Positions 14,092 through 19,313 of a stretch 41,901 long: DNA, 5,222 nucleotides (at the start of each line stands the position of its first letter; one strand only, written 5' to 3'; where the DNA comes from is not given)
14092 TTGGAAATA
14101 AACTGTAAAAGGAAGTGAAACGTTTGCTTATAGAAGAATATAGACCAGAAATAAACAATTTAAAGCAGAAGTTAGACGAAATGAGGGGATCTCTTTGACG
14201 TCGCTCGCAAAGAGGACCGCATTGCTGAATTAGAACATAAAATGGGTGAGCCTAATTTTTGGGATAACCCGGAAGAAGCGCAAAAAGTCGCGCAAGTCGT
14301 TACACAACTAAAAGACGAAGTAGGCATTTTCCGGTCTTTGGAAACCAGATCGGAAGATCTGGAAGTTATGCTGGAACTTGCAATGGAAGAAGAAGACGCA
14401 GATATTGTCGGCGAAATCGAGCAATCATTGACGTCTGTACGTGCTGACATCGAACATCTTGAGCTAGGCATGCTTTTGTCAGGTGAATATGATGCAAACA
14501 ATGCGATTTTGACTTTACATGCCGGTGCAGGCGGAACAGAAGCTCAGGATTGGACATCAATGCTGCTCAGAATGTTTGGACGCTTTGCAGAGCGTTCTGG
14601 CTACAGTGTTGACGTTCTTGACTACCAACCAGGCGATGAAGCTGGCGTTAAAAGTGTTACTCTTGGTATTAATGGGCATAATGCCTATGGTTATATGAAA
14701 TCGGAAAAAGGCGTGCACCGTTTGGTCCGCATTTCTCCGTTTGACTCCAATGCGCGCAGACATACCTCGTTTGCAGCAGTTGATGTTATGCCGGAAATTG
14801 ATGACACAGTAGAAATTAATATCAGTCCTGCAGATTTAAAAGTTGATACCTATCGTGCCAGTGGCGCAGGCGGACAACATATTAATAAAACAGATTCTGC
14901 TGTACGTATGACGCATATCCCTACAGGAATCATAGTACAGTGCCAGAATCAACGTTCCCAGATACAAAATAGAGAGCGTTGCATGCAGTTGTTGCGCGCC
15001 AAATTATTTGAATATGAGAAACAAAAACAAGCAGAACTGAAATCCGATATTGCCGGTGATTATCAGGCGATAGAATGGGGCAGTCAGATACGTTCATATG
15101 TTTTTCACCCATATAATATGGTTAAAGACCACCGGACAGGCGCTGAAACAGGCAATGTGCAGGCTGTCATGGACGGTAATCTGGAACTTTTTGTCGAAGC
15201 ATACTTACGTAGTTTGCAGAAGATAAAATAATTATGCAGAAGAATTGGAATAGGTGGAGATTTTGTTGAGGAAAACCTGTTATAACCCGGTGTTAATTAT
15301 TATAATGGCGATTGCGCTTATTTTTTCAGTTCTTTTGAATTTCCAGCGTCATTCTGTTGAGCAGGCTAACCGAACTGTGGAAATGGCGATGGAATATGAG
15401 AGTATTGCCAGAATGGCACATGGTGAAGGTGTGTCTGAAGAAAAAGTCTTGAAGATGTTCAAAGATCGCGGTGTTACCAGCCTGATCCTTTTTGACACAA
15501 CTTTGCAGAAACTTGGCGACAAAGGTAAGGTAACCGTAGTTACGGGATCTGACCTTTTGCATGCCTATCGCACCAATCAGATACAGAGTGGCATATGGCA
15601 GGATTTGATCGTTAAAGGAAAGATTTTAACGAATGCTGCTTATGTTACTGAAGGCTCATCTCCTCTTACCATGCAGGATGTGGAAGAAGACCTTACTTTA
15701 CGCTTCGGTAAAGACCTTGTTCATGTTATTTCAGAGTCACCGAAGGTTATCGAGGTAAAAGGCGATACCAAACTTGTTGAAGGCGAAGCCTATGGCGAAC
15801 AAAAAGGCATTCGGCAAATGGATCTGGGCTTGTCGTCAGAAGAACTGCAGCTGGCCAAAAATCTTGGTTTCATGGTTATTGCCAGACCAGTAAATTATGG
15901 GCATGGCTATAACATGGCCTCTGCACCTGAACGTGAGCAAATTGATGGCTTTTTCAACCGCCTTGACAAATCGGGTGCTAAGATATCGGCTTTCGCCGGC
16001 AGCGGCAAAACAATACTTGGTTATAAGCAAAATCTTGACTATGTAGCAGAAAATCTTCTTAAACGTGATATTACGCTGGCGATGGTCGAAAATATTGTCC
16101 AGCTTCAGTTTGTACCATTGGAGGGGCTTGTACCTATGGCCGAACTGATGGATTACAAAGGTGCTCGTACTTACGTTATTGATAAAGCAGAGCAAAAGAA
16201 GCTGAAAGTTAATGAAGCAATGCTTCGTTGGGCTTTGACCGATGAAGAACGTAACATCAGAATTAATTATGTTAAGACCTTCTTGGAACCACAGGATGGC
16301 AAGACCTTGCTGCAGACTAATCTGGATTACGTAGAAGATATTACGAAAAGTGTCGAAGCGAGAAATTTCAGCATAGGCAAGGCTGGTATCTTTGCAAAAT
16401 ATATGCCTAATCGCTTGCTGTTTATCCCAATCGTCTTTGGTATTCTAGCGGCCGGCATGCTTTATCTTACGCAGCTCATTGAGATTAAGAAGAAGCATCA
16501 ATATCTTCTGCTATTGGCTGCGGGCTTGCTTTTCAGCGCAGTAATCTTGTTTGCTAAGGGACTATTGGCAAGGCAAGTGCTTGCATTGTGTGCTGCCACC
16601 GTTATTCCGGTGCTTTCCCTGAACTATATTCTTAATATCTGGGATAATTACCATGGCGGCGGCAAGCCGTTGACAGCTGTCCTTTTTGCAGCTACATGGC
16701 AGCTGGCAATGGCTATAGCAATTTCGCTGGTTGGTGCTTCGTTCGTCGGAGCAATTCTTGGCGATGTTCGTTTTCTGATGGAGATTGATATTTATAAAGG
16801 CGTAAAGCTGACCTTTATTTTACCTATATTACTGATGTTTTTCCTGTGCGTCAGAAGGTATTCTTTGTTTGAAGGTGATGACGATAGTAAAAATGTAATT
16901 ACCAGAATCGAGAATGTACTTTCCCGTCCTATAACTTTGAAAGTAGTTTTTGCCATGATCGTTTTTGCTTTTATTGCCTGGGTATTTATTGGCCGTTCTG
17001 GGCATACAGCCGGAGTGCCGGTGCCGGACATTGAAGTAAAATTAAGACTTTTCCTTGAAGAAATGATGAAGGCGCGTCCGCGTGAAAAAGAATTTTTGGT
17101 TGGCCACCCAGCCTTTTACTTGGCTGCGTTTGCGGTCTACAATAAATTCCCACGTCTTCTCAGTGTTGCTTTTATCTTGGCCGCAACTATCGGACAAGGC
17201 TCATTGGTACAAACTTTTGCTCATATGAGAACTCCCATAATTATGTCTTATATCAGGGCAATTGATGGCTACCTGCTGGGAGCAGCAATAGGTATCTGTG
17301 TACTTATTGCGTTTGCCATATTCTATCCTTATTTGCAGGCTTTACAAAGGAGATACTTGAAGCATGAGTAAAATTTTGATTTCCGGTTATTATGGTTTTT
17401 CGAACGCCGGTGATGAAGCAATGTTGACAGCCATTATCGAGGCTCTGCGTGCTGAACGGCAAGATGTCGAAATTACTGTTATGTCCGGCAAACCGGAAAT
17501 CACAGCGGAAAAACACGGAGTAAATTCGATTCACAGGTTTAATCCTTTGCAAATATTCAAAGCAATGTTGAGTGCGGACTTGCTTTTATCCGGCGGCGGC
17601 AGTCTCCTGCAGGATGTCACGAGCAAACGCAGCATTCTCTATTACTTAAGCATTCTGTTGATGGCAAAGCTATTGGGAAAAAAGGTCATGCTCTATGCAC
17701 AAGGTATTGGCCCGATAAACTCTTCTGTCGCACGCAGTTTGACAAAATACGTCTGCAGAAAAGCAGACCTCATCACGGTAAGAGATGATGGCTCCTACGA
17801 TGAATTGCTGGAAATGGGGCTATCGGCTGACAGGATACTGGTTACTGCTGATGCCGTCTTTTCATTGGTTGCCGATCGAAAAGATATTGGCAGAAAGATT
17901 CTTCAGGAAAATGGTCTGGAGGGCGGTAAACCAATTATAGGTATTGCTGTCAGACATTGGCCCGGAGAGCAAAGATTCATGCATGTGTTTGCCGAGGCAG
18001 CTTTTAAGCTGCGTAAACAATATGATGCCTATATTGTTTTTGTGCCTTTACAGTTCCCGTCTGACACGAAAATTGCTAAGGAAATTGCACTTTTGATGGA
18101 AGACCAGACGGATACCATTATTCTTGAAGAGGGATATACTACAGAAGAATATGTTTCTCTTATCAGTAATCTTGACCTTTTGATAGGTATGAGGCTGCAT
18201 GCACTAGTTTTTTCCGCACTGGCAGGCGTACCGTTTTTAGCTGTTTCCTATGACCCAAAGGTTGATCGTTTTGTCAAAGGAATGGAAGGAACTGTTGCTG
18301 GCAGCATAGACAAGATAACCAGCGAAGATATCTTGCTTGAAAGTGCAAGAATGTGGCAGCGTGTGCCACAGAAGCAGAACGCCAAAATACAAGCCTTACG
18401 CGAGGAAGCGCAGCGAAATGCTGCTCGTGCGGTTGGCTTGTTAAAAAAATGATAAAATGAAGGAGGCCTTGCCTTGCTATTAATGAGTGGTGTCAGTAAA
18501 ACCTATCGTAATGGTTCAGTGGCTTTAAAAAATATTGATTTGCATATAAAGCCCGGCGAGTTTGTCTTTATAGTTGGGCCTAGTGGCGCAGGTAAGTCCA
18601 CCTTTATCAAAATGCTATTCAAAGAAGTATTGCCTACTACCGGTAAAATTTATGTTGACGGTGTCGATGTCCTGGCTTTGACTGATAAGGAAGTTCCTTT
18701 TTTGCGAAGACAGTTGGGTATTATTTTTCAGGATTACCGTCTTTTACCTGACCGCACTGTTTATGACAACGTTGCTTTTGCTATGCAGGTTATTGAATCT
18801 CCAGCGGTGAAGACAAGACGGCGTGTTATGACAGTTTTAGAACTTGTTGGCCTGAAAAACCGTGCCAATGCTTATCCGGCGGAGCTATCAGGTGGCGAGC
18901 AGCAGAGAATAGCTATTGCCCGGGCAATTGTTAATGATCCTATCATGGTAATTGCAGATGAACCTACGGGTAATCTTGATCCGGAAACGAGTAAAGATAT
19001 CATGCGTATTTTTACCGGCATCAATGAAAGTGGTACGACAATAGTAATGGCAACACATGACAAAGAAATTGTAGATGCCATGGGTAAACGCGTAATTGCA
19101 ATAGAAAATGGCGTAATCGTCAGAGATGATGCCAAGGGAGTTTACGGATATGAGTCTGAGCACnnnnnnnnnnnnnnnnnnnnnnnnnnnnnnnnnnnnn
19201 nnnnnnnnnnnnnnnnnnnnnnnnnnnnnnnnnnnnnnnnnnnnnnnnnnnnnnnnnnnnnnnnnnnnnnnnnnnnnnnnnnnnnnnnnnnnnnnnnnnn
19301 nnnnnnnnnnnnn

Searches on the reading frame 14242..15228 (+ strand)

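Call 40: search_protein_families(library=pfam, proteins=[window:14242-15228:+], max_evalue=1e-8)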
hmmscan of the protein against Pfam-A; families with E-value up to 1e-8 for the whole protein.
window:14242-15228:+ (329 aa): 2 families
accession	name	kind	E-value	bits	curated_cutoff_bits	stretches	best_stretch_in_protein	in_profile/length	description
PF03462.23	PCRF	-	8.9e-56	189.2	24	1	2-180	13-194/194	PCRF domain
PF00472.26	RF-1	-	2.4e-44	150.4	35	1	189-298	2-116/116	RF-1 domain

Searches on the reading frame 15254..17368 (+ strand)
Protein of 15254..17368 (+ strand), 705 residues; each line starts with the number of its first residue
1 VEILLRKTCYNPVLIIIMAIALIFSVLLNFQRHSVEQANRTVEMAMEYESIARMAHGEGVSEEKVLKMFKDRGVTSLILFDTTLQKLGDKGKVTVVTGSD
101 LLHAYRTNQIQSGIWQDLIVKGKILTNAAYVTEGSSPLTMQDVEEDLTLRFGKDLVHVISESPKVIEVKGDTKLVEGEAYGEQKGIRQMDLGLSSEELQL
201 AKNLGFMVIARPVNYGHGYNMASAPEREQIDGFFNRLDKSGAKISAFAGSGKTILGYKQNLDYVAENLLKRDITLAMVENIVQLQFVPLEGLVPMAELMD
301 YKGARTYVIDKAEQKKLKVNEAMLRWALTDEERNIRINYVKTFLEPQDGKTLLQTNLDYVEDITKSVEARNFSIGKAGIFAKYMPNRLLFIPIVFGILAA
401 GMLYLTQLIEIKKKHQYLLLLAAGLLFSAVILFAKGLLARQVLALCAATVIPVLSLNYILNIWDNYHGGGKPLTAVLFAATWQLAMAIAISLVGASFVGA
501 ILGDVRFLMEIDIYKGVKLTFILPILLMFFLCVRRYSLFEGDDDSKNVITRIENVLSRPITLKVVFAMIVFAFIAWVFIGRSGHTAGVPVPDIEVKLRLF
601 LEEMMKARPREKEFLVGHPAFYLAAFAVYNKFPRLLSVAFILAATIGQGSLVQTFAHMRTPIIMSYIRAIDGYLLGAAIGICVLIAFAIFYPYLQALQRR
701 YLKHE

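Call 40: search_protein_families(library=pfam, proteins=[window:15254-17368:+], max_evalue=1e-8)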
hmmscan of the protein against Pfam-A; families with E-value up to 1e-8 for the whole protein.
window:15254-17368:+ (705 aa): 1 family
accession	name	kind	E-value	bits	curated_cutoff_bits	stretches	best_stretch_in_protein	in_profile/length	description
PF18949.5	DUF5693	-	1.3e-178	595.7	29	1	40-690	1-608/609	Family of unknown function (DUF5693)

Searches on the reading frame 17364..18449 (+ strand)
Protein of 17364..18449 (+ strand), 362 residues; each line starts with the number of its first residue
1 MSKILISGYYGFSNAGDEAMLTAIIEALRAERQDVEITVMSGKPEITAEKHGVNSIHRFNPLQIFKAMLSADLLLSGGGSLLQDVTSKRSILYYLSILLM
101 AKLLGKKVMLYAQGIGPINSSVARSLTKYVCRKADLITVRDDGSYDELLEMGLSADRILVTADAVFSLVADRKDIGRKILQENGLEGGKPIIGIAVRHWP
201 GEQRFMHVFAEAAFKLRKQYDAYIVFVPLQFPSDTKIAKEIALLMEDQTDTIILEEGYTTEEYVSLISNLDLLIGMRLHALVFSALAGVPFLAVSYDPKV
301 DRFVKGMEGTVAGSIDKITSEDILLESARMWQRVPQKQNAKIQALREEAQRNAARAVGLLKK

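Call 40: search_protein_families(library=pfam, proteins=[window:17364-18449:+], max_evalue=1e-8)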
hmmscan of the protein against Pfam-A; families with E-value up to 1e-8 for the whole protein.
window:17364-18449:+ (362 aa): 1 family
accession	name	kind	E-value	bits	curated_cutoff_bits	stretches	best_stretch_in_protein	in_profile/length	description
PF04230.19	PS_pyruv_trans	-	8.7e-50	170.6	25.3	1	14-298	1-280/280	Polysaccharide pyruvyl transferase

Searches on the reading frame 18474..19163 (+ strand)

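Call 40: search_protein_families(library=pfam, proteins=[window:18474-19163:+], max_evalue=1e-8)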
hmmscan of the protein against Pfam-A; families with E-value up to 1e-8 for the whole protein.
window:18474-19163:+ (230 aa): 2 families
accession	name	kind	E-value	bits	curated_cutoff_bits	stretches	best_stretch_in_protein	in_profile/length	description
PF00005.33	ABC_tran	-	4.1e-36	125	25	1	18-165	1-136/137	ABC transporter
PF13304.12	AAA_21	-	3.3e-09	37.7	27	0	94-201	220-304/304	AAA domain, putative AbiEii toxin, Type IV TA system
